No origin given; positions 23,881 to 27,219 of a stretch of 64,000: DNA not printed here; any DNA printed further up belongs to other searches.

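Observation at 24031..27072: RBBP6/Mpe1-like protein without a RING domain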

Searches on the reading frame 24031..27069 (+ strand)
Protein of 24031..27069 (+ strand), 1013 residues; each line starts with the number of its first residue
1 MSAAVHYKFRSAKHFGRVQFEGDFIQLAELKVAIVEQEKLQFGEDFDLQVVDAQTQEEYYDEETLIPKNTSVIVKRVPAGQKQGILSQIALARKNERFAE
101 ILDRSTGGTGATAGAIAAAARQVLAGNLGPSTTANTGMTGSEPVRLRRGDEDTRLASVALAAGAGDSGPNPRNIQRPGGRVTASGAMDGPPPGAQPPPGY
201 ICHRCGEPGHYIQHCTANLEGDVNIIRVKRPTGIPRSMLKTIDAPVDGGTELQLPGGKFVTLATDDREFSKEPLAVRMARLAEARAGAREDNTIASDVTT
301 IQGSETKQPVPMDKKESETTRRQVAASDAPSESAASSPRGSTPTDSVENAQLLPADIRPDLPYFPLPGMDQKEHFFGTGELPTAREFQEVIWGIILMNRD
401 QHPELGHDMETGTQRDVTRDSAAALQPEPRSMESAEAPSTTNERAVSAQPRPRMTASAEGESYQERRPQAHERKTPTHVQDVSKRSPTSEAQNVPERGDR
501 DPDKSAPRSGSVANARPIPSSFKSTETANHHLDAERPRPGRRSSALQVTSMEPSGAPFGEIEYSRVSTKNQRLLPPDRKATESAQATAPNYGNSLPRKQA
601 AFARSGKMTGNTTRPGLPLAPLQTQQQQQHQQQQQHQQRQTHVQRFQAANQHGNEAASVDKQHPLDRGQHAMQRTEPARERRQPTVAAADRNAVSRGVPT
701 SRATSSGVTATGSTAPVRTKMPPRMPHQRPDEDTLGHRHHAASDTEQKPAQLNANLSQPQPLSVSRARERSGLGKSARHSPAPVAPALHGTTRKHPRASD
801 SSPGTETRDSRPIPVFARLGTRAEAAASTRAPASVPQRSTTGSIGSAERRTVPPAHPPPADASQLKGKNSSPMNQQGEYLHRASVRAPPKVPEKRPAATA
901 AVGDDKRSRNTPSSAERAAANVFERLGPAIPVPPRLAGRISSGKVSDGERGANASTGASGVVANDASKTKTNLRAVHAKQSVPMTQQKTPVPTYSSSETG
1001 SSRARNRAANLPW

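Call 3: search_protein_families(library=pfam, proteins=[window:24031-27069:+], max_evalue=10)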
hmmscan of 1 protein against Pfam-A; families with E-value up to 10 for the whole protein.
window:24031-27069:+ (1013 aa): 3 families
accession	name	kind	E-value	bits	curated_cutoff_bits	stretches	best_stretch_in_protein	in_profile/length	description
PF08783.17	DWNN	-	3.4e-29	101.3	26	1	5-78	1-74/74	DWNN domain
PF13696.11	zf-CCHC_2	-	5e-08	33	27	1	197-215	1-19/21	Zinc knuckle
PF00098.28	zf-CCHC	-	0.11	13.1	20.8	1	202-216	3-17/18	Zinc knuckle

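Call 4: search_solved_structures(query=window:24031-27069:+, max_evalue=1, show_alignments=3)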
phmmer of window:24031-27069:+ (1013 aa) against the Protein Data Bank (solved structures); distinct sequences matched with E-value up to 1: 4.
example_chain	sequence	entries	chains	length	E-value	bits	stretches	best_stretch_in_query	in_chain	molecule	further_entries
7zgp_F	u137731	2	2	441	1.7e-25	93.3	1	1-267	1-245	MPE1 isoform 1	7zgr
2c7h_A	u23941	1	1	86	3.1e-17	65.9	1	3-80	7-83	RETINOBLASTOMA-BINDING PROTEIN 6, ISOFORM 3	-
6i1d_B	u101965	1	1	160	6.4e-14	55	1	1-86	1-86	Protein MPE1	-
2ysa_A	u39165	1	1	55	7.5e-09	38.2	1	195-244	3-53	Retinoblastoma-binding protein 6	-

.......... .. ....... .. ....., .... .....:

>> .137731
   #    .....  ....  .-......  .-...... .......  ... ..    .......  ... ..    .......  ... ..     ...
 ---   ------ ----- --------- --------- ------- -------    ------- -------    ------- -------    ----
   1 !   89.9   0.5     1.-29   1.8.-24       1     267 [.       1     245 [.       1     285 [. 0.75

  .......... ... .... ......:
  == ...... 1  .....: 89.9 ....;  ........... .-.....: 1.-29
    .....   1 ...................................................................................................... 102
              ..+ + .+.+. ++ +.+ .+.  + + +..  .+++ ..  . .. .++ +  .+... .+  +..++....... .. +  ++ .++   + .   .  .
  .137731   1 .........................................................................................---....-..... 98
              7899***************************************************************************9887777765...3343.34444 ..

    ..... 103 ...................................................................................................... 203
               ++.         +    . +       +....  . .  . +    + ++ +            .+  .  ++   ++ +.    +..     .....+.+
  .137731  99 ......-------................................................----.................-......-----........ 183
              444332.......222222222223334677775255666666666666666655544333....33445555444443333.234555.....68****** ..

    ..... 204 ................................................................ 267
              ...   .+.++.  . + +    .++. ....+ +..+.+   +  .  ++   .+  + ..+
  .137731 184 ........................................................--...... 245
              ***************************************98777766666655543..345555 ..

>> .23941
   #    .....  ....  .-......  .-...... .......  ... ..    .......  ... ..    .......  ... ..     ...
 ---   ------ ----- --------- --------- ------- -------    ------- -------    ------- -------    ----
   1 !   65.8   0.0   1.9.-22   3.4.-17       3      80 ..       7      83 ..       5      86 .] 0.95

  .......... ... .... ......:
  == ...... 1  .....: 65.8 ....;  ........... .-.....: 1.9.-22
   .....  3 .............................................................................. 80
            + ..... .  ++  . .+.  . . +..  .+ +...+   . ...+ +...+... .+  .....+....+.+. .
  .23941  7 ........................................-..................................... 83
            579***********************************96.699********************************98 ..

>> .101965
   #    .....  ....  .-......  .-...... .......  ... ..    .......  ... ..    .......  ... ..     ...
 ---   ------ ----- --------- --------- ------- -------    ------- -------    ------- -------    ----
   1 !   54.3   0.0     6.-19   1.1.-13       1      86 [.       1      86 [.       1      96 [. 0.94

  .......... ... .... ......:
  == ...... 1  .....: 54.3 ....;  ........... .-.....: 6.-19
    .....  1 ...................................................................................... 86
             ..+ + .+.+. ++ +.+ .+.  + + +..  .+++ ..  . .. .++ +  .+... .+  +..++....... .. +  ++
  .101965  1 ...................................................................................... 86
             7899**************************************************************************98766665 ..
